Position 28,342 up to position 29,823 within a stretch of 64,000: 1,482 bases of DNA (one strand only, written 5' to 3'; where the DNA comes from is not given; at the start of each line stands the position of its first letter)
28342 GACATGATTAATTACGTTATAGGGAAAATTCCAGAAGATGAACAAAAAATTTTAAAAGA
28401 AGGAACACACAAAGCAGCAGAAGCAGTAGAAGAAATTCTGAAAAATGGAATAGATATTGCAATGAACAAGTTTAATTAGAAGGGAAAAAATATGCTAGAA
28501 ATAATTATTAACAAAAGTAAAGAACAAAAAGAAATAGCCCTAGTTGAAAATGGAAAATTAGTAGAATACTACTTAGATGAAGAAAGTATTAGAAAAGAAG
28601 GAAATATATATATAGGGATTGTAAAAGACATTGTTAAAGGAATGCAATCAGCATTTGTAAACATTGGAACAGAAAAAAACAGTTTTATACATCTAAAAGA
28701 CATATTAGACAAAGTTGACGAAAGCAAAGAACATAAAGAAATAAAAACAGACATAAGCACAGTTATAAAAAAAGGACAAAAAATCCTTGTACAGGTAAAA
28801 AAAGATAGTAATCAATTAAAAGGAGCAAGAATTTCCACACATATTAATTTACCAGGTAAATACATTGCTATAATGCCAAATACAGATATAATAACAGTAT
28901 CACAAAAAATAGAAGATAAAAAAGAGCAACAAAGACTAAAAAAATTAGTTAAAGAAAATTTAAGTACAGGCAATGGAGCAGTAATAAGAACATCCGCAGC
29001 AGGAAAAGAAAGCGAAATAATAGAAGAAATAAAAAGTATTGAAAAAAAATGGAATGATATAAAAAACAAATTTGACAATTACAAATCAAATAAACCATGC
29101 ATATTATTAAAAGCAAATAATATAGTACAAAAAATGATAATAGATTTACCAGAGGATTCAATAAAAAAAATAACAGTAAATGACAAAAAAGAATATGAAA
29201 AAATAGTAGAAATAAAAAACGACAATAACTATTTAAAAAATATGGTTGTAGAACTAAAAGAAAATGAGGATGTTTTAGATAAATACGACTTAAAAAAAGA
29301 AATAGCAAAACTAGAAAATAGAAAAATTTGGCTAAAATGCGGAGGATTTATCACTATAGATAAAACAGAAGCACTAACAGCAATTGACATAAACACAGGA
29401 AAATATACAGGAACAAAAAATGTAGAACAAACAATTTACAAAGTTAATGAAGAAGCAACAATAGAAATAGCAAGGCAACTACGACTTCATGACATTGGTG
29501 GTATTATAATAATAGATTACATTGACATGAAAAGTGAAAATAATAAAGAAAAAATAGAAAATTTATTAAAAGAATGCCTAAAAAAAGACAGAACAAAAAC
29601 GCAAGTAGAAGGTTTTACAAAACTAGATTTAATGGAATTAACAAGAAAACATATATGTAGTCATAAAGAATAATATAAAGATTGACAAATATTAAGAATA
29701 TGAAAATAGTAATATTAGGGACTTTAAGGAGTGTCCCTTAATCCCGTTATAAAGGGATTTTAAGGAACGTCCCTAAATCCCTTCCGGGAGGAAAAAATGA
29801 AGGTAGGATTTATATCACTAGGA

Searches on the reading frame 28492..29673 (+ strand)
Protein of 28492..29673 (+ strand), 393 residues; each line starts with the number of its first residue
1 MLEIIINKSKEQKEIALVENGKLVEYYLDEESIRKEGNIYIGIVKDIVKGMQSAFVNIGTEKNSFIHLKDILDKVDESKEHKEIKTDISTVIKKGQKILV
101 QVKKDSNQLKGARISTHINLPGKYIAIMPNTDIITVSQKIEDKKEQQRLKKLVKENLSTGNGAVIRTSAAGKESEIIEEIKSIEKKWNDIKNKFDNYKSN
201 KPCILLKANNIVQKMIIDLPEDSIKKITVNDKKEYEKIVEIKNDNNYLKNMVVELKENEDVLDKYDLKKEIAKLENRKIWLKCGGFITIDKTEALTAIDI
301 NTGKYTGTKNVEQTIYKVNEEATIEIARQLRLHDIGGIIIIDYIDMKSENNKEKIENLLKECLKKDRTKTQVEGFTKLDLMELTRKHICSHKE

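Call 84: find_encoding_contigs(protein=window:28492-29673:+, flank=400, max_places=10)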
Protein window:28492-29673:+ (393 aa): 24 contigs read that carry it; 7 places shown.
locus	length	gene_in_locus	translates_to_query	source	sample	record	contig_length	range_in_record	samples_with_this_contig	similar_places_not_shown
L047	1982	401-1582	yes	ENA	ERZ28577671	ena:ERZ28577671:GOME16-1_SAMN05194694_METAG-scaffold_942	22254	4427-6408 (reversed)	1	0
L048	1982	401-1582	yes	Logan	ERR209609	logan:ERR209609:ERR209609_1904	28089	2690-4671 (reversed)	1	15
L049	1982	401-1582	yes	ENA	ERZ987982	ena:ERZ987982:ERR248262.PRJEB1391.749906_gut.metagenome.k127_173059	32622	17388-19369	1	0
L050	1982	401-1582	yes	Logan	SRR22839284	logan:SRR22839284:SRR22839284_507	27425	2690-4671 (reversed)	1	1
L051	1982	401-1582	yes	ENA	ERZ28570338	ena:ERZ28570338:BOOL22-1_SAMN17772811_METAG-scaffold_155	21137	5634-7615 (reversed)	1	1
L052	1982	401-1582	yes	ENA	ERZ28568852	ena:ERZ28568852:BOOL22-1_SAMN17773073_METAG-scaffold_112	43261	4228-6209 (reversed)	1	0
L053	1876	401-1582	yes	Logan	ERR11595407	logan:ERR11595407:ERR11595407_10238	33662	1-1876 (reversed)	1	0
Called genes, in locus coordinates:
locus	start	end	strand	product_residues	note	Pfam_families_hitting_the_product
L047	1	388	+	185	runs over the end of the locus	PF01195:Pept_tRNA_hydro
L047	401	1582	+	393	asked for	PF00575:S1 (weak), PF10150:RNase_E_G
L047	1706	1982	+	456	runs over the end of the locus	PF00919:UPF0004, PF04055:Radical_SAM, PF18693:TRAM_2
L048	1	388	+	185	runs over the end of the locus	PF01195:Pept_tRNA_hydro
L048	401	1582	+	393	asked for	PF00575:S1 (weak), PF10150:RNase_E_G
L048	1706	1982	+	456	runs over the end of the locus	PF00919:UPF0004, PF04055:Radical_SAM, PF18693:TRAM_2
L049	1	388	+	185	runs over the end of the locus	PF01195:Pept_tRNA_hydro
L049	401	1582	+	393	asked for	PF00575:S1 (weak), PF10150:RNase_E_G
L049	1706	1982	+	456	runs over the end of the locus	PF00919:UPF0004, PF04055:Radical_SAM, PF18693:TRAM_2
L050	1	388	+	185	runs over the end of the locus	PF01195:Pept_tRNA_hydro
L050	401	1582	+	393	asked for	PF00575:S1 (weak), PF10150:RNase_E_G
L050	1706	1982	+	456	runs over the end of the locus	PF00919:UPF0004, PF04055:Radical_SAM, PF18693:TRAM_2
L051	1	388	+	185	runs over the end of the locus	PF01195:Pept_tRNA_hydro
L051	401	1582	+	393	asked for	PF00575:S1 (weak), PF10150:RNase_E_G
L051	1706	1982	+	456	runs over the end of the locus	PF00919:UPF0004, PF04055:Radical_SAM, PF18693:TRAM_2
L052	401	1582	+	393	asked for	PF00575:S1 (weak), PF10150:RNase_E_G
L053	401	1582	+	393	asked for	PF00575:S1 (weak), PF10150:RNase_E_G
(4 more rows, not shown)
